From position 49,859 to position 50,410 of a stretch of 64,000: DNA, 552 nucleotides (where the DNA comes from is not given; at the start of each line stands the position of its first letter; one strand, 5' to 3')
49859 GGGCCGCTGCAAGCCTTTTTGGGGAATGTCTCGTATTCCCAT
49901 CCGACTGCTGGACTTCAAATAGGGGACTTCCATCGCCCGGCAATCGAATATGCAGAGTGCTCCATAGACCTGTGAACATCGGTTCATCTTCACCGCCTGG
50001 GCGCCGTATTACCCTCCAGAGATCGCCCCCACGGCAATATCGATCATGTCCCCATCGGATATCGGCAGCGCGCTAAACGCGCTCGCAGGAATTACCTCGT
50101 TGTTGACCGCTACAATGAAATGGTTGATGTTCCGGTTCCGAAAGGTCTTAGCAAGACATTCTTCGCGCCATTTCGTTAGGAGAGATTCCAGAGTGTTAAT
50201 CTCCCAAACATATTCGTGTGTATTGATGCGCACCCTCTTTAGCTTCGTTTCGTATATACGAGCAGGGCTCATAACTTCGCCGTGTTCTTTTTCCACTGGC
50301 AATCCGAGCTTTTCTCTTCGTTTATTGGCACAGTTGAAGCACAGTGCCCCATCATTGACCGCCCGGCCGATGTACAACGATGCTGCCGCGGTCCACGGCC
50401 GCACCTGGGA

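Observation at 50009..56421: Compact five-gene operon: [2Fe-2S] subunit, Mo-pterin subunit, chimeric flavoprotein and two GG-type Ubl proteins, with no XdhC/CoxF-type maturation gene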

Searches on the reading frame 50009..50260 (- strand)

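Call 60: search_protein_families(library=pfam, proteins=[window:50009-50260:-], max_evalue=10)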
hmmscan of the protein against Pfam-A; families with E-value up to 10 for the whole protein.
window:50009-50260:- (83 aa): 2 families
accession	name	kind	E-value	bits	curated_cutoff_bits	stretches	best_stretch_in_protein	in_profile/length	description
PF02597.26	ThiS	-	0.00075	20.4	22.5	1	22-83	22-76/76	ThiS family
PF17625.7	DUF5509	-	0.026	14.1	25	1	14-68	37-91/362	Family of unknown function (DUF5509)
